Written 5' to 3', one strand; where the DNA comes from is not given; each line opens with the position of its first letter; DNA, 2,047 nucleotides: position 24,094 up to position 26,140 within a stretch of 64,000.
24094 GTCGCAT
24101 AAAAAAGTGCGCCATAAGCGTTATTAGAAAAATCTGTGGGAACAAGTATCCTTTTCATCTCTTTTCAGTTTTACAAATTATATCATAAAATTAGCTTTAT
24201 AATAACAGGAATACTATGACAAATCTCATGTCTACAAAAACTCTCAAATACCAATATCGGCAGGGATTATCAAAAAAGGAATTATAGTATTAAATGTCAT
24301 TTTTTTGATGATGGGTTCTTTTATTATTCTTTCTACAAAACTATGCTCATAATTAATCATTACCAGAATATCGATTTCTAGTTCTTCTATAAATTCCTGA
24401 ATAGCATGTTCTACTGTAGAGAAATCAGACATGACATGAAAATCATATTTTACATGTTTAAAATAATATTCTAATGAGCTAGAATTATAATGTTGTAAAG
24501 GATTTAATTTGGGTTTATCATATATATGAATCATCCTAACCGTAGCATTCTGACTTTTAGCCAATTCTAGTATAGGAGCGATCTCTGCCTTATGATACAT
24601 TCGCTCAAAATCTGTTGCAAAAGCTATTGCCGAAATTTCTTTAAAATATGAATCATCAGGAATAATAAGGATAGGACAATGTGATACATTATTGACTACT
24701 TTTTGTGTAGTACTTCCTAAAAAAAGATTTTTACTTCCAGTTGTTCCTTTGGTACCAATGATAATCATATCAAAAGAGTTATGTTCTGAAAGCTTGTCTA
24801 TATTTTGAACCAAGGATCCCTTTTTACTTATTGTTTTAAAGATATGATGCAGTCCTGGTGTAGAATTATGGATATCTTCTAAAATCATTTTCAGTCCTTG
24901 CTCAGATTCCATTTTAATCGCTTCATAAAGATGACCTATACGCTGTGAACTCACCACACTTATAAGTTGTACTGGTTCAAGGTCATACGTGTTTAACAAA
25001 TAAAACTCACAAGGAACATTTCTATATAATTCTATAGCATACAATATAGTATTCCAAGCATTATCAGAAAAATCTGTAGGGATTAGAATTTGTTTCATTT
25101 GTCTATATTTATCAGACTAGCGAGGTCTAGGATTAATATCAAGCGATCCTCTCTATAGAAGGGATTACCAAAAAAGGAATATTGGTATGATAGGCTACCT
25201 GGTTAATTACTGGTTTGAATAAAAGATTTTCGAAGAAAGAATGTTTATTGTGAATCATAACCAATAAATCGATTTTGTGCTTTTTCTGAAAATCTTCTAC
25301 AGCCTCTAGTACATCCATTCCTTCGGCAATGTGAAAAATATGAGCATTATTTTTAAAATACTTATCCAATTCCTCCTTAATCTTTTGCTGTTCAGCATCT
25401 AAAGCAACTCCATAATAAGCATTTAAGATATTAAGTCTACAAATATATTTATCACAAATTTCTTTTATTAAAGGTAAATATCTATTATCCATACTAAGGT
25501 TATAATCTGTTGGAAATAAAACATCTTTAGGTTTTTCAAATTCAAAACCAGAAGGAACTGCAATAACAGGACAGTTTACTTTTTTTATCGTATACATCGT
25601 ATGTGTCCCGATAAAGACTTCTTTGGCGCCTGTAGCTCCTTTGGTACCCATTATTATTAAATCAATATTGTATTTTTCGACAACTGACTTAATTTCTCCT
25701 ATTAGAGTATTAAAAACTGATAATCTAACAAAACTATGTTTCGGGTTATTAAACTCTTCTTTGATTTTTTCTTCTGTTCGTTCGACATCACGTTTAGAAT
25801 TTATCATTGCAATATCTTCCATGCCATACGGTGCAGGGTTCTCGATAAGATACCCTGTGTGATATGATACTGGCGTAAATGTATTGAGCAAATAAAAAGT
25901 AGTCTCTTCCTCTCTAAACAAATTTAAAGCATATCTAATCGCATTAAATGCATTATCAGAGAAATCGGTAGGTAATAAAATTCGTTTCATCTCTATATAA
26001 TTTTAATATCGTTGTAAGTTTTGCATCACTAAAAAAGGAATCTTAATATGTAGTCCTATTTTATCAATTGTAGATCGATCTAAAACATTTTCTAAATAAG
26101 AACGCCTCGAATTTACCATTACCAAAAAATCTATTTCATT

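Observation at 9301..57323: Sixteen TGAY-N4-RTCA palindromes with a fixed 23-nt spacing to the -7 promoter box define a dense local regulon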

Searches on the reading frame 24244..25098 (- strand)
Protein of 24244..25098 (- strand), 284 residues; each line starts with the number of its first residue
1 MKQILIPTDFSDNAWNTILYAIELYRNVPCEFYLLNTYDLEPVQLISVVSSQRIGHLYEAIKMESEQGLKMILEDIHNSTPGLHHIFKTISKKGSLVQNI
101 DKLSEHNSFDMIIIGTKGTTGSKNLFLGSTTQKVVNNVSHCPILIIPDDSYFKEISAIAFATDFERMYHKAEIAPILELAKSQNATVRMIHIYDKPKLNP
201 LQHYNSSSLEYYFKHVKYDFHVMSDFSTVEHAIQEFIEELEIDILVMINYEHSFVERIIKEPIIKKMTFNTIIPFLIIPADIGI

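Call 40: search_protein_families(library=pfam, proteins=[window:24244-25098:-], max_evalue=0.0001)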
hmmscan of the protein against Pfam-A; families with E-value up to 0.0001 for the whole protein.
window:24244-25098:- (284 aa): 1 family
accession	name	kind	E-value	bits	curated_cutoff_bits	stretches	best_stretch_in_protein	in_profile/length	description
PF00582.32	Usp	-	5.3e-20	72.9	24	1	1-147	1-141/141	Universal stress protein family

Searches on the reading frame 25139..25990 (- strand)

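Call 40: search_protein_families(library=pfam, proteins=[window:25139-25990:-], max_evalue=0.0001)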
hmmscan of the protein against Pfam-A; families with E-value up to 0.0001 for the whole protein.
window:25139-25990:- (283 aa): 1 family
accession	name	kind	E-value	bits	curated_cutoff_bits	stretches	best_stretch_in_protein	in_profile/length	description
PF00582.32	Usp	-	4.8e-29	102.1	24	2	1-146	1-141/141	Universal stress protein family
